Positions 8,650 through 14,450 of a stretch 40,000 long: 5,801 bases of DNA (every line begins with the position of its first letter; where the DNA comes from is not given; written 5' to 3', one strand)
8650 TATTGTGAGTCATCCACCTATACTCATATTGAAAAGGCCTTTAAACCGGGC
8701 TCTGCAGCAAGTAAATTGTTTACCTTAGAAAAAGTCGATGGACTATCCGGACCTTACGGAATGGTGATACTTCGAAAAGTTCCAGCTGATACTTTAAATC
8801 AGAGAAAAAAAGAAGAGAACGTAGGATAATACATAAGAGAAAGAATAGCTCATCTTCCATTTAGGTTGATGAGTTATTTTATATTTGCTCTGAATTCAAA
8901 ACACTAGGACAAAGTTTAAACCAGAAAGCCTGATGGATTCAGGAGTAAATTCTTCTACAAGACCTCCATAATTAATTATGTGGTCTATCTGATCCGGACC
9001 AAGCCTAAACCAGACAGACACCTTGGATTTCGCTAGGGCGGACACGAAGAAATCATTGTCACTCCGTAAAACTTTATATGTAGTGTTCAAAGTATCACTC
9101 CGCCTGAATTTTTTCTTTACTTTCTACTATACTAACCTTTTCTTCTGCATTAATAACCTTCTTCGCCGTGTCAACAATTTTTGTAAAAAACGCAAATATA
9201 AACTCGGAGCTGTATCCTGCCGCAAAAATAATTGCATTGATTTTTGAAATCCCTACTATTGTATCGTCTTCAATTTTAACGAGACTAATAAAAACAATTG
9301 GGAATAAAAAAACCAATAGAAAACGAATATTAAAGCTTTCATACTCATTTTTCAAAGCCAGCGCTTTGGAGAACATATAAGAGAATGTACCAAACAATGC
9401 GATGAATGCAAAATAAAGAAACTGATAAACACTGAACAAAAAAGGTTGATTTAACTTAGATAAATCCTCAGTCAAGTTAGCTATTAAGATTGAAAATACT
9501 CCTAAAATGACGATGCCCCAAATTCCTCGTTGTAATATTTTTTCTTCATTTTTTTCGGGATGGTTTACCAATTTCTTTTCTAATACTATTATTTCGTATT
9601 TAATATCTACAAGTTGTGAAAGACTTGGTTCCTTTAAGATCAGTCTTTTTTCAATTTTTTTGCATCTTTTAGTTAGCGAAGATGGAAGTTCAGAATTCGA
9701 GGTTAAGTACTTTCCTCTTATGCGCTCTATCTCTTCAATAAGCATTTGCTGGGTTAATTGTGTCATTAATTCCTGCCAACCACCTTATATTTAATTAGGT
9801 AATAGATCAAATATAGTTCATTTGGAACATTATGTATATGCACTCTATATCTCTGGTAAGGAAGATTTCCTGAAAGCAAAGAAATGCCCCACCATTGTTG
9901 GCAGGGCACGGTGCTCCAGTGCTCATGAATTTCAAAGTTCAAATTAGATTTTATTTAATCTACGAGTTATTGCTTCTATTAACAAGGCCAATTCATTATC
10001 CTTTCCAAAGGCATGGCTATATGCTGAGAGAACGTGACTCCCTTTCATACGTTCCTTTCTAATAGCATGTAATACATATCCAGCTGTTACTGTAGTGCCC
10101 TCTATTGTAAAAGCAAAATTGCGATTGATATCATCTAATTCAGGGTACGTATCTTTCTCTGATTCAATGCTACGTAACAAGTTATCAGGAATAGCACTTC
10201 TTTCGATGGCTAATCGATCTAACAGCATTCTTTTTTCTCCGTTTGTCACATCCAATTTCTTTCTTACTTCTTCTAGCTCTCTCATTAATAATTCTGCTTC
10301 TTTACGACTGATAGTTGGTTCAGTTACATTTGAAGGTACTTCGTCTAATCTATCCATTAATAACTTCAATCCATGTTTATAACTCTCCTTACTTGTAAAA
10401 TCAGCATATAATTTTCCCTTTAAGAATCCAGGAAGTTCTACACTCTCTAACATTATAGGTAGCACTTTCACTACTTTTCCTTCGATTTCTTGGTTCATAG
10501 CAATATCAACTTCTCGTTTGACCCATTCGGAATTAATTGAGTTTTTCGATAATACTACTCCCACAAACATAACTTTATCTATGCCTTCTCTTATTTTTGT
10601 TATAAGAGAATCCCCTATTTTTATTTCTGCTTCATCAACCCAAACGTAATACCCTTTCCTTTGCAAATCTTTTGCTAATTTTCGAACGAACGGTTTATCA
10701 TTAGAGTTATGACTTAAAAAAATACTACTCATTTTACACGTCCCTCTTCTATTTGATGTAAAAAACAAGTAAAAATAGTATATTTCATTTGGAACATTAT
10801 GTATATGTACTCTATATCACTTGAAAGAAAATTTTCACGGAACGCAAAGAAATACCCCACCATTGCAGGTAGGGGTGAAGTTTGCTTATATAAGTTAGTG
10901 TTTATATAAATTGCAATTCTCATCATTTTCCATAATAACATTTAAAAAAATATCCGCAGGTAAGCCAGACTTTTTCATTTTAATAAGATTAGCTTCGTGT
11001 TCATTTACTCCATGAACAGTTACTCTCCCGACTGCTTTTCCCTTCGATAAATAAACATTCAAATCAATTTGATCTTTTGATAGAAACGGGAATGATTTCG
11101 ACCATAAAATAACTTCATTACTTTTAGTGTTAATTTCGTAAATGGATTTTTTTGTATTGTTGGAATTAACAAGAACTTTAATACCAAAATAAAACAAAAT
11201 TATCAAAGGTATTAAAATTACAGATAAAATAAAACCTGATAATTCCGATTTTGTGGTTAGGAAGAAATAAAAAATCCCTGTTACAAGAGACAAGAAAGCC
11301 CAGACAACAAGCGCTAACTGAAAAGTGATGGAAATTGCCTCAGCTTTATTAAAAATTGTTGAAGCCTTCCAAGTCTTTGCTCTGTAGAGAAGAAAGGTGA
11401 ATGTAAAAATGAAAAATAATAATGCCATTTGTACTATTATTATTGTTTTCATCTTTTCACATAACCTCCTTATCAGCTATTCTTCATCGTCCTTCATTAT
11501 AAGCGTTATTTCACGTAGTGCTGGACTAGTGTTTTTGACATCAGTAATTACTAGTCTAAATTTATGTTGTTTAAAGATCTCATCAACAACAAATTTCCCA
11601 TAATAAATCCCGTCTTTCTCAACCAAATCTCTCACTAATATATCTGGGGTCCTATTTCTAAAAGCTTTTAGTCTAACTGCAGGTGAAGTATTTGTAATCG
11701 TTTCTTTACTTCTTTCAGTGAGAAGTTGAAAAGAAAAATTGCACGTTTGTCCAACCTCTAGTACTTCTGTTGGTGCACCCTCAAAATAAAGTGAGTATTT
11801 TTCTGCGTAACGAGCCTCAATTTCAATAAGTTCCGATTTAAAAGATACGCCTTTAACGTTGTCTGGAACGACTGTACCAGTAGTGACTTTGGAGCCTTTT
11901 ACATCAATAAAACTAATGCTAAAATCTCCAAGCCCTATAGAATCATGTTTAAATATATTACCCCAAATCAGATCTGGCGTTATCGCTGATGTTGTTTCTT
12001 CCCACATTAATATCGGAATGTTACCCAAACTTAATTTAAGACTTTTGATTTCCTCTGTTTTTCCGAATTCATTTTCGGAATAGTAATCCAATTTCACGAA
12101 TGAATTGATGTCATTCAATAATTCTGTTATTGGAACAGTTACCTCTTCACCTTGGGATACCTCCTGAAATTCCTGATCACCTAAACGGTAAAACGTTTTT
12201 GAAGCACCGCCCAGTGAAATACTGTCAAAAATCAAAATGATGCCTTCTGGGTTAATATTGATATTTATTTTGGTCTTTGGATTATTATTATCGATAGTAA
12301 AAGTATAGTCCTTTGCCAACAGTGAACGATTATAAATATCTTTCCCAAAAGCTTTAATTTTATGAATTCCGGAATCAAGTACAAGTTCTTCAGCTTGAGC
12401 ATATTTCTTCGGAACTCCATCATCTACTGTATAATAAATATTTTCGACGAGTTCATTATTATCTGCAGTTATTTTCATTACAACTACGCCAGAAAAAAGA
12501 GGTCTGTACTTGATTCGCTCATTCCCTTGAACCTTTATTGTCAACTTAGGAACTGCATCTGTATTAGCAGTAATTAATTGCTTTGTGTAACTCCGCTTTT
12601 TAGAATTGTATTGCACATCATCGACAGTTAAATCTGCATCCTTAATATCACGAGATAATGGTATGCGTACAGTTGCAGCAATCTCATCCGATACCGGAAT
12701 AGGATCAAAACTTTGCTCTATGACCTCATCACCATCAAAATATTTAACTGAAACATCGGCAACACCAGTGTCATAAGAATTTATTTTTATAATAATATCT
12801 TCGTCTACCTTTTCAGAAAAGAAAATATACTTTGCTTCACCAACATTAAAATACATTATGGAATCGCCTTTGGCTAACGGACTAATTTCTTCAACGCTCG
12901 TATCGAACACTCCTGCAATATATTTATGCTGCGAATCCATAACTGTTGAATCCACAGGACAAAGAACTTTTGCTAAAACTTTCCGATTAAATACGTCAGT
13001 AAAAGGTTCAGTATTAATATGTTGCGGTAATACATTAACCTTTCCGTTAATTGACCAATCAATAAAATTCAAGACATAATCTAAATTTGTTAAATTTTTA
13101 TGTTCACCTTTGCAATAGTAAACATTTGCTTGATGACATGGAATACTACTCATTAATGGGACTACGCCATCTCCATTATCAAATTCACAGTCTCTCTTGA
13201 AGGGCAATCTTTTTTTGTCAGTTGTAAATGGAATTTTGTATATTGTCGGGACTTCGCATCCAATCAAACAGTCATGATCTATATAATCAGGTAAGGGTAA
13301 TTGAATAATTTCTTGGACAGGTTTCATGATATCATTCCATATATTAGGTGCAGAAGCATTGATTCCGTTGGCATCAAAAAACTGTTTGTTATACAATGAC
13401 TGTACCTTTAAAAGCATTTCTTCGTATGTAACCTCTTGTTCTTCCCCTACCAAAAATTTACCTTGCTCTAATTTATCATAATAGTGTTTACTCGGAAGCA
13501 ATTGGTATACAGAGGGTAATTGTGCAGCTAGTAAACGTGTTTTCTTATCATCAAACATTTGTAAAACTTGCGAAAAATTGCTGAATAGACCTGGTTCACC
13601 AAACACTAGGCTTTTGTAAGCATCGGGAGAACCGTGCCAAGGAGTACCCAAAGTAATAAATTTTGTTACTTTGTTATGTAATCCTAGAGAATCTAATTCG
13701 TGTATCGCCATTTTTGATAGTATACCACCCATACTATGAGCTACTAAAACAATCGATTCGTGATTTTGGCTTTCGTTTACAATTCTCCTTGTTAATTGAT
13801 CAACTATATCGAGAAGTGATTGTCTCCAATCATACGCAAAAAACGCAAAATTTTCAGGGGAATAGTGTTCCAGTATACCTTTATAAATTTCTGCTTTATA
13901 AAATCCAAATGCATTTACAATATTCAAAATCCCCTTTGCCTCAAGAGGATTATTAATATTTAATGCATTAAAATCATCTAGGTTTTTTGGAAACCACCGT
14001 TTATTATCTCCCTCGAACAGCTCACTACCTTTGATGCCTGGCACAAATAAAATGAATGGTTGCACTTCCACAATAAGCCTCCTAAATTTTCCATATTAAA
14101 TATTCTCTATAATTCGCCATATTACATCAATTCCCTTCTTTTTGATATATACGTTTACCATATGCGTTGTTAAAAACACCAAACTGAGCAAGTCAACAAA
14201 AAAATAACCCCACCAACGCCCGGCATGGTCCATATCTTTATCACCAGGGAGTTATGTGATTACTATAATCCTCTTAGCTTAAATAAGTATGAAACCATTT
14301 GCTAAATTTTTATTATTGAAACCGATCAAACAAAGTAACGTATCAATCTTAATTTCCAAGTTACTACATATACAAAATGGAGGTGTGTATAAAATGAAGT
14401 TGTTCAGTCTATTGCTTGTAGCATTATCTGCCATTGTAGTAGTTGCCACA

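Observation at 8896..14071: Candidate undescribed defence system: cytoplasmic LCAT-type lipase, TM protein, TIR protein, 4-TM protein and small coupled protein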

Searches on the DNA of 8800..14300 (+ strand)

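Call 5: search_dna_similar(query=window:8800-14300:+, collection=phages, mode=near)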
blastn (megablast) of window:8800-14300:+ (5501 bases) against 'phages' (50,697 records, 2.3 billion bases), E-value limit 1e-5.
No match.

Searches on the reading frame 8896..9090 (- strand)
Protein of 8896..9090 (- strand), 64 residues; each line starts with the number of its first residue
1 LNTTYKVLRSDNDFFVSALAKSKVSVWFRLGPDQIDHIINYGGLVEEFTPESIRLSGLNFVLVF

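Call 3: search_protein_families(library=pfam, proteins=[window:8896-9090:-], max_evalue=0.1)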
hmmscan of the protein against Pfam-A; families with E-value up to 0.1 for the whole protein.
window:8896-9090:- (64 aa): 0 families

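Call 4: search_protein_families(library=padloc, proteins=[window:8896-9090:-], max_evalue=0.1)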
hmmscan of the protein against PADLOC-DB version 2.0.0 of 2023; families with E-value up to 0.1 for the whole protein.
window:8896-9090:- (64 aa): 0 families

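Call 9: search_protein_families(library=ncbifam, proteins=[window:8896-9090:-], max_evalue=0.1)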
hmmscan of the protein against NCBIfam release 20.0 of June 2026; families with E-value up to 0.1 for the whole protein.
window:8896-9090:- (64 aa): 0 families

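Call 10: search_protein_families(library=phrogs, proteins=[window:8896-9090:-], max_evalue=0.01)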
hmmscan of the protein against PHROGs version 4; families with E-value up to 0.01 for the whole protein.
window:8896-9090:- (64 aa): 0 families

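Call 87: search_solved_structures(query=A4, max_evalue=1)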
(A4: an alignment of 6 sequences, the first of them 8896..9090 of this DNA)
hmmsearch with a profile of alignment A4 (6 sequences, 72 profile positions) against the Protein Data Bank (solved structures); distinct sequences matched with E-value up to 1: 0.

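Call 92: find_related_loci(query=A4, collection=viral_contigs, flank=5000)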
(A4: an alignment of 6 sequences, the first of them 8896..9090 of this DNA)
Query A4 (64 aa) in viral_contigs; peptide patterns used: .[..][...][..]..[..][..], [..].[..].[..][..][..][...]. (x = any residue, [..] = any of these).
181 stretches matched a pattern; 15 encode a relative of the query (tblastn E <= 1e-3); 15 distinct loci.
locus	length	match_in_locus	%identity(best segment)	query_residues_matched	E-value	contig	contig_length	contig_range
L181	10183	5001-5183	64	1-61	4e-25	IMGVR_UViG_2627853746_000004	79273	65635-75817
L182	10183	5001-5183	62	1-61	1e-24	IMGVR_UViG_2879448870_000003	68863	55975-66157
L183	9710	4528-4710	59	1-61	4e-24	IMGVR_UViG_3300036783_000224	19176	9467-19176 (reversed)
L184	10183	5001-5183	61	1-61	4e-24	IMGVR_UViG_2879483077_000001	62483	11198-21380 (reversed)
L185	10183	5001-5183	61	1-61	1e-23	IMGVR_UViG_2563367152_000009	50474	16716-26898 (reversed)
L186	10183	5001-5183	57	1-61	2e-23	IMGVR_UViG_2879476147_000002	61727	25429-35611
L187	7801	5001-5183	59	1-61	2e-23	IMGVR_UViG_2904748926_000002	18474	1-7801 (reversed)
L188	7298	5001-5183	57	1-61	5e-23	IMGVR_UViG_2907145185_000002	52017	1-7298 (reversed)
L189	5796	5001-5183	59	1-61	1e-22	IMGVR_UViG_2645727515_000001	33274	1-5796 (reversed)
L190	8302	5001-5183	62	1-61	2e-22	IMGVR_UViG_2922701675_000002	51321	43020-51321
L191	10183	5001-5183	56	1-61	6e-22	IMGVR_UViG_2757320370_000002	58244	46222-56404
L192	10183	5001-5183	56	1-61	3e-21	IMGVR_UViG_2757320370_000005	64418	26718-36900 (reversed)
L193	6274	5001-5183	57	1-61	2e-20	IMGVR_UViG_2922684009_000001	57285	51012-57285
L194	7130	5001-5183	51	1-61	7e-19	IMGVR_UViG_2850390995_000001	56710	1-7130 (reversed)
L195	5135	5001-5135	64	1-45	9e-18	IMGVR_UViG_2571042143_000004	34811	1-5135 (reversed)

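Call 96: search_protein_families(library=pfam, proteins=[L182:4007-4984:+, L183:3758-4498:+, L184:3505-4758:+, L187:4193-4819:+, L188:3907-4899:+, L190:4123-4632:+, L191:4288-4857:+, L192:4261-5004:+, L193:4709-4990:+, L194:4168-4875:+], max_evalue=0.01)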
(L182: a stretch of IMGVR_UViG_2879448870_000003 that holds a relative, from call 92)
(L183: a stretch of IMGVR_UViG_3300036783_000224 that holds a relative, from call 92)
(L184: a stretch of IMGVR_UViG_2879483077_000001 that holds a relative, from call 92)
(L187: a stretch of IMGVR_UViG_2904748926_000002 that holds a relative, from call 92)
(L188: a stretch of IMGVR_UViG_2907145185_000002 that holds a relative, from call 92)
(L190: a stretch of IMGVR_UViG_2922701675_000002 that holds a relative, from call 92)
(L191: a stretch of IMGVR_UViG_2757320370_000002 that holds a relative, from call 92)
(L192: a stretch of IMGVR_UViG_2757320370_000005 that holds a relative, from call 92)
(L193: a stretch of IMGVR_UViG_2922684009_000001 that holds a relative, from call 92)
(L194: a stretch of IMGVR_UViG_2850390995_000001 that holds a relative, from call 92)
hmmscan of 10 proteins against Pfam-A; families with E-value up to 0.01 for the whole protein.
L182:4007-4984:+ (325 aa): 0 families

L183:3758-4498:+ (246 aa): 0 families

L184:3505-4758:+ (417 aa): 0 families

L187:4193-4819:+ (208 aa): 3 families
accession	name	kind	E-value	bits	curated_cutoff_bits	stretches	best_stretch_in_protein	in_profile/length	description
PF04471.18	Mrr_cat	-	7.8e-26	90.9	21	1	50-157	4-114/115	Restriction endonuclease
PF22722.2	NA-iREase1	-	1.7e-10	41.2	27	1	55-155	1-105/106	NACHT-associated inactive Restriction Endonuclease 1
PF13156.12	Mrr_cat_2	-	0.0011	19.3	22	1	68-132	19-85/127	Restriction endonuclease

L188:3907-4899:+ (330 aa): 0 families

L190:4123-4632:+ (169 aa): 2 families
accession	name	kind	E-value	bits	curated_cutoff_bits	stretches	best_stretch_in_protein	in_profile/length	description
PF14015.11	DUF4231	-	0.00017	22.4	24.7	1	32-99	11-68/103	Protein of unknown function (DUF4231)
PF18160.6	SLATT_5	-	0.0011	18.8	29.5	1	37-148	29-137/192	SMODS and SLOG-associating 2TM effector domain family 5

L191:4288-4857:+ (189 aa): 0 families

L192:4261-5004:+ (247 aa): 1 family
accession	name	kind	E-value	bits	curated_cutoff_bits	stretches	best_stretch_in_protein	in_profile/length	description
PF08808.17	RES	-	4.7e-14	53.1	23.2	1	93-220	18-141/157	RES domain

L193:4709-4990:+ (93 aa): 0 families

L194:4168-4875:+ (235 aa): 0 families

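Call 97: search_protein_families(library=padloc, proteins=[L182:4007-4984:+, L183:3758-4498:+, L184:3505-4758:+, L187:4193-4819:+, L188:3907-4899:+, L190:4123-4632:+, L191:4288-4857:+, L192:4261-5004:+, L193:4709-4990:+, L194:4168-4875:+], max_evalue=0.01)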
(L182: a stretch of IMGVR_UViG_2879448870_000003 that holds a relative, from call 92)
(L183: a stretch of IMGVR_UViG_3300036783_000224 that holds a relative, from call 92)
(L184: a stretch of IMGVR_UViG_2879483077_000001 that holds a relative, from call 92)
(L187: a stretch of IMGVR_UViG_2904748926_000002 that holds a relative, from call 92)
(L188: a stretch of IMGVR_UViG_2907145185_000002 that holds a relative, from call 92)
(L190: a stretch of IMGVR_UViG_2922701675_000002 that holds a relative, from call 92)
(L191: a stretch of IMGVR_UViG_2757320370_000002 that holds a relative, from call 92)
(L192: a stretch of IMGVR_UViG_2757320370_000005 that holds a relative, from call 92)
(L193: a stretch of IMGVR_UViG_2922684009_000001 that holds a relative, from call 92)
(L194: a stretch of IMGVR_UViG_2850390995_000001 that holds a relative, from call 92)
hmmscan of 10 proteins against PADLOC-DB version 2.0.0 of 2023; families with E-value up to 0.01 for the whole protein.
L182:4007-4984:+ (325 aa): 0 families

L183:3758-4498:+ (246 aa): 0 families

L184:3505-4758:+ (417 aa): 0 families

L187:4193-4819:+ (208 aa): 7 families
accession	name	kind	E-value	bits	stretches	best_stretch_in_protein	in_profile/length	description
PDLC00631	ZorD1|ZorD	-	1.7e-15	53.9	1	37-160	936-1062/1071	"SWI2/SNF2 helicase, Mrr-like nuclease"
PDLC04796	PDC-S02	-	2e-11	41.5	1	50-143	243-339/390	-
PDLC03663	mREase_IV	-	6.2e-11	39.7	1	50-159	412-518/544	Type IV methyl-directed restriction enzyme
PDLC04819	PDC-S02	-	1.9e-09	35.2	1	42-158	188-306/334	-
PDLC03657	mREase_IV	-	1.3e-08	32.6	1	32-142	154-273/317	Type IV methyl-directed restriction enzyme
PDLC04815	PDC-S02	-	0.00011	19.7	1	45-156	200-316/346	-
PDLC04806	PDC-S02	-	0.0012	16.2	1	32-145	168-284/324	-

L188:3907-4899:+ (330 aa): 0 families

L190:4123-4632:+ (169 aa): 3 families
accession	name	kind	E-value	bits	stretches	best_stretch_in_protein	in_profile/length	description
PDLC03819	RTasSLATT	-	9.2e-07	26.7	1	37-148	27-123/176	DRT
PDLC00696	Effector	-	0.00044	17.9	1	38-149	39-141/189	2TM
PDLC00690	Effector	-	0.0063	14.3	1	34-105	33-102/187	2TM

L191:4288-4857:+ (189 aa): 0 families

L192:4261-5004:+ (247 aa): 0 families

L193:4709-4990:+ (93 aa): 0 families

L194:4168-4875:+ (235 aa): 0 families

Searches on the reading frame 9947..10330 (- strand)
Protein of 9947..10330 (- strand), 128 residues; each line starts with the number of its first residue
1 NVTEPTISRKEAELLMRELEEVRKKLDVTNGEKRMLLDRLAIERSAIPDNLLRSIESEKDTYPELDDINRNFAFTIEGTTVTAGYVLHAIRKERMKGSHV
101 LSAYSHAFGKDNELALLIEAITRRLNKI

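Call 71: search_protein_representatives(protein=window:9947-10330:-)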
Query: 128 residues. Proteins with E-value up to 0.001 (for the whole library): 13; up to 1e-10: 5; up to 1e-30: 0. The best 13 are listed.
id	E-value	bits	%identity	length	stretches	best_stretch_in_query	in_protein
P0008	6.2e-24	100.8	45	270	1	6-127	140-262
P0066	1.3e-21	93.3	42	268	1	6-126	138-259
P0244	2.9e-18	82.5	44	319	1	3-126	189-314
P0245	3.5e-18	82.3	38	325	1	8-127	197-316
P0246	1.3e-12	64.3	37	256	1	1-126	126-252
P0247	2.7e-10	56.8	44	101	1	39-125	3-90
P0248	9.7e-07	45.4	41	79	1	51-121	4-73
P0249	2.1e-06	44.3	39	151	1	18-101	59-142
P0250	5.5e-06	43.0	48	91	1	50-103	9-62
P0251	9.9e-06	42.1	33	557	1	8-123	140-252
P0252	1.0e-05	42.1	37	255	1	5-121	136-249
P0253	5.1e-04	36.6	32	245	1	5-102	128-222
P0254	9.0e-04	35.8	36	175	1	5-103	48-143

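Call 72: search_protein_families(library=pfam, proteins=[P0244, P0245, P0251, P0246, P0252, P0253, P0254, P0249], max_evalue=0.001)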
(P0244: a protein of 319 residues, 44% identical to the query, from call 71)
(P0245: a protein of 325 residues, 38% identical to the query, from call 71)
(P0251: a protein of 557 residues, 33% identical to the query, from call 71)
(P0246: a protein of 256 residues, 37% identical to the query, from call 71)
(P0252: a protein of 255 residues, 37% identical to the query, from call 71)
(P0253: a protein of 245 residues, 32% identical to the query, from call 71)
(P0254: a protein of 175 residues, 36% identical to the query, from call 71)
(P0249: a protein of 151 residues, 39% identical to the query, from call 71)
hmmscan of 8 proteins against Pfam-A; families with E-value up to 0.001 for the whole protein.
P0244 (319 aa): 2 families
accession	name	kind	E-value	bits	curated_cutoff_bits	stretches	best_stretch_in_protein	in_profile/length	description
PF13676.11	TIR_2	-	2.6e-29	102.6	28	1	60-179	1-119/122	TIR domain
PF01582.25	TIR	-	1.7e-09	38.1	21.3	1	61-155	5-100/179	TIR domain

P0245 (325 aa): 1 family
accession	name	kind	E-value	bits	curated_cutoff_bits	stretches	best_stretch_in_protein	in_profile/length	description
PF13676.11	TIR_2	-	1.4e-16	61.5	28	1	9-120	1-113/122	TIR domain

P0251 (557 aa): 4 families
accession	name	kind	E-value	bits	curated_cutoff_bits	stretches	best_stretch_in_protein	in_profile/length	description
PF13676.11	TIR_2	-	2.3e-28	99.5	28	1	4-126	1-122/122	TIR domain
PF14903.11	WG_beta_rep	-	6.8e-17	61.6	25.6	2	471-505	1-35/35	WG containing repeat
PF01582.25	TIR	-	5.3e-09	36.6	21.3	1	5-97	5-98/179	TIR domain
PF08937.16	ThsB_TIR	-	3.6e-07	30.9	21.2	1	5-90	1-91/100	Thoeris protein ThsB, TIR-like domain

P0246 (256 aa): 1 family
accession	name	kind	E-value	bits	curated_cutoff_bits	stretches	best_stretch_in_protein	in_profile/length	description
PF13676.11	TIR_2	-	4.3e-07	30.9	28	1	4-113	1-118/122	TIR domain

P0252 (255 aa): 2 families
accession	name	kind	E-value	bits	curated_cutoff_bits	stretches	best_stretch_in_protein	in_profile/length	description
PF13676.11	TIR_2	-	2.4e-30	106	28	1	4-126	1-122/122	TIR domain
PF01582.25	TIR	-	1.7e-09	38.1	21.3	1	4-115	4-117/179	TIR domain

P0253 (245 aa): 2 families
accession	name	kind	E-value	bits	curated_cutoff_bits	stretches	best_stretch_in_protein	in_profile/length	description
PF13676.11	TIR_2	-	6.6e-19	69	28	1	7-115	1-119/122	TIR domain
PF01582.25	TIR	-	9.4e-05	22.7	21.3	1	11-92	10-101/179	TIR domain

P0254 (175 aa): 0 families

P0249 (151 aa): 0 families
